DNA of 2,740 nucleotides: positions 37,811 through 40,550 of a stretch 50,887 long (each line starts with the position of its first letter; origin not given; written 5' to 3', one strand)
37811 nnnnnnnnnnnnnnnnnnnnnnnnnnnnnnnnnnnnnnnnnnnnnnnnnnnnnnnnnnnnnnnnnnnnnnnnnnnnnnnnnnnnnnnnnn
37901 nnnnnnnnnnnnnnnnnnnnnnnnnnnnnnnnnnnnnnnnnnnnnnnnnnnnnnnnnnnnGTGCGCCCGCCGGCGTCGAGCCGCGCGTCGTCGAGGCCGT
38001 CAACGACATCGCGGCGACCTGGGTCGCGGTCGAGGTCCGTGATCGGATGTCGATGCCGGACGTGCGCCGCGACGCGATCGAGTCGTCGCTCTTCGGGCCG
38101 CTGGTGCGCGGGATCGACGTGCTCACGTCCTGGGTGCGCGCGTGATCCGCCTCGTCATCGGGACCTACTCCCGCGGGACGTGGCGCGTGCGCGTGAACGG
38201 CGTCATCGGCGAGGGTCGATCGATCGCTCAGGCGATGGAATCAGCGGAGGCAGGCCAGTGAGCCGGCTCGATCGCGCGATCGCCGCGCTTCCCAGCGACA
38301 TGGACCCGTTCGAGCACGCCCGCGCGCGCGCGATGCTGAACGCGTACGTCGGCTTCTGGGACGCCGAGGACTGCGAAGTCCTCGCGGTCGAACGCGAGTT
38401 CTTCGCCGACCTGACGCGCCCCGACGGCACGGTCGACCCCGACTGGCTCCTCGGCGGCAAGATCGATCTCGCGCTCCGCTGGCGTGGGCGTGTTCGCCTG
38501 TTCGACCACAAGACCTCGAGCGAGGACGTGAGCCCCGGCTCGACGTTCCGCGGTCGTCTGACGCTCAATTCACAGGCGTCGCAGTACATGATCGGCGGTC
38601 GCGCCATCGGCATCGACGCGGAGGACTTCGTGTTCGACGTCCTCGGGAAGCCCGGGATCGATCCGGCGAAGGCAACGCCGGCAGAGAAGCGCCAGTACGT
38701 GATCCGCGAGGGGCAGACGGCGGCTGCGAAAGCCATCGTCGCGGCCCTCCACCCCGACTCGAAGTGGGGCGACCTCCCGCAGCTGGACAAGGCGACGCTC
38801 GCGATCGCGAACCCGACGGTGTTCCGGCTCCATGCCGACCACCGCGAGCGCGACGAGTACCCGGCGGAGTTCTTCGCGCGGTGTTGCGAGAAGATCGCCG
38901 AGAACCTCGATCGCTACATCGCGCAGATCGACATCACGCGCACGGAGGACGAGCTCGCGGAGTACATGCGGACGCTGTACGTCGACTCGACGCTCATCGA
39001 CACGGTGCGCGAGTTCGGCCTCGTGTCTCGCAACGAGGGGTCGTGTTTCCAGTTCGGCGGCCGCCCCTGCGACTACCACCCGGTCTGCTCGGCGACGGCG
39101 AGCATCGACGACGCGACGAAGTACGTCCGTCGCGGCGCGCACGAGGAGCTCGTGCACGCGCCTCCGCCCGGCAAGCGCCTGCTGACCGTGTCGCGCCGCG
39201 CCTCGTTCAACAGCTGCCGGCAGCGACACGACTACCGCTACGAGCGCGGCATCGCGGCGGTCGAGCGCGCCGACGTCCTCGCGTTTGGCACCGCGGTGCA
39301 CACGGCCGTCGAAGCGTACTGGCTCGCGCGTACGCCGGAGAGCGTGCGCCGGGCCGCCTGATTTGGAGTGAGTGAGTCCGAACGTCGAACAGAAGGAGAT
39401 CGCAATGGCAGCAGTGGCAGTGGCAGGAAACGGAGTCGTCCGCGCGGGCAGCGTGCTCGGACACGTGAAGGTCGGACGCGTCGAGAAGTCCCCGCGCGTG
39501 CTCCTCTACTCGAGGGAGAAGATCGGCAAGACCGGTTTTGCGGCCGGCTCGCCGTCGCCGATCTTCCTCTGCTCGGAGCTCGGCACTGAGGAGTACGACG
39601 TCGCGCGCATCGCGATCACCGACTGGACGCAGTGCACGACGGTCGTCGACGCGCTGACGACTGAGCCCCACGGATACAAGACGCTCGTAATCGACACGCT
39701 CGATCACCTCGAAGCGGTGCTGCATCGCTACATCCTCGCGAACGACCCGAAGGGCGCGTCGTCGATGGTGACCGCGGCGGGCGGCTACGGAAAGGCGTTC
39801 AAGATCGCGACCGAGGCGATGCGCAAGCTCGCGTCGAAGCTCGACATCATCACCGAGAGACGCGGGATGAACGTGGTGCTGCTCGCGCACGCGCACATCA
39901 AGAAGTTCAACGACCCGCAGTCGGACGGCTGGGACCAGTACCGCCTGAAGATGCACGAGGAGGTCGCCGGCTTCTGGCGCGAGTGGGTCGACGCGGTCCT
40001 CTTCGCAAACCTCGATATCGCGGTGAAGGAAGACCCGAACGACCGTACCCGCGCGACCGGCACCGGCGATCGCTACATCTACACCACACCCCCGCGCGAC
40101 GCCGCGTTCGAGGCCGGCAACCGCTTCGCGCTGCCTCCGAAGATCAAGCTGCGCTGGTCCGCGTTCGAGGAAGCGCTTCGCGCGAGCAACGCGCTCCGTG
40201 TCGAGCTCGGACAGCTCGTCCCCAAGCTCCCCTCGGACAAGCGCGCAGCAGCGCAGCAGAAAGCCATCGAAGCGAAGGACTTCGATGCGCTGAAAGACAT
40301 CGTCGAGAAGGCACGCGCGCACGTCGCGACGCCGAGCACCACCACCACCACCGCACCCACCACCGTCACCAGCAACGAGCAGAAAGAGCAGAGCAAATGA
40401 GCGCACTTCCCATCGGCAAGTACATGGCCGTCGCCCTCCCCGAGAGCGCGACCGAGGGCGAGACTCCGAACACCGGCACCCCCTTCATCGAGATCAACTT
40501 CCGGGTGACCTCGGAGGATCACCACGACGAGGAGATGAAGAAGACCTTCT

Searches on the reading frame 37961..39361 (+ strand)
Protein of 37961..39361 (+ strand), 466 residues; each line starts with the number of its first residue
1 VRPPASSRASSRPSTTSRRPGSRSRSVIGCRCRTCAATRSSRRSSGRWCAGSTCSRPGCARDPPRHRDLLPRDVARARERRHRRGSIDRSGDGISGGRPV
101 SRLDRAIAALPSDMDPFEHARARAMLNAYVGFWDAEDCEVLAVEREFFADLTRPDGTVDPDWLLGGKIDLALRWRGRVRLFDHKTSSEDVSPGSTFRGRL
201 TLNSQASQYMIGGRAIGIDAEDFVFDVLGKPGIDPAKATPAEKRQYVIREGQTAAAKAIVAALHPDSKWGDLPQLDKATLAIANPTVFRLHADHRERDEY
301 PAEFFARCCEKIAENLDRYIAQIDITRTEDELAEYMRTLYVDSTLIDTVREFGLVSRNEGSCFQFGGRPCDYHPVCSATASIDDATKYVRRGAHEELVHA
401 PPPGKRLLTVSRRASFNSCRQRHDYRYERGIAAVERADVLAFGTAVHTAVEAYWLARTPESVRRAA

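Call 74: search_protein_families(library=pfam, proteins=[window:37961-39361:+], max_evalue=0.001)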
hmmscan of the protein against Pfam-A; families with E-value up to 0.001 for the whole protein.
window:37961-39361:+ (466 aa): 1 family
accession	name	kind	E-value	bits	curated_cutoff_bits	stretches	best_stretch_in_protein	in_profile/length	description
PF12705.13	PDDEXK_1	-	2.1e-10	41.4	22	1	408-461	2-56/247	PD-(D/E)XK nuclease superfamily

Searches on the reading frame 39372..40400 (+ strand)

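Call 74: search_protein_families(library=pfam, proteins=[window:39372-40400:+], max_evalue=0.001)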
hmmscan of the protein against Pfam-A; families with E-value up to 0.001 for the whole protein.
window:39372-40400:+ (342 aa): 1 family
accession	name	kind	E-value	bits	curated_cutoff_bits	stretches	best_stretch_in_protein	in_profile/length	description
PF13479.12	AAA_24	-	3e-34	119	27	1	40-252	2-195/195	AAA domain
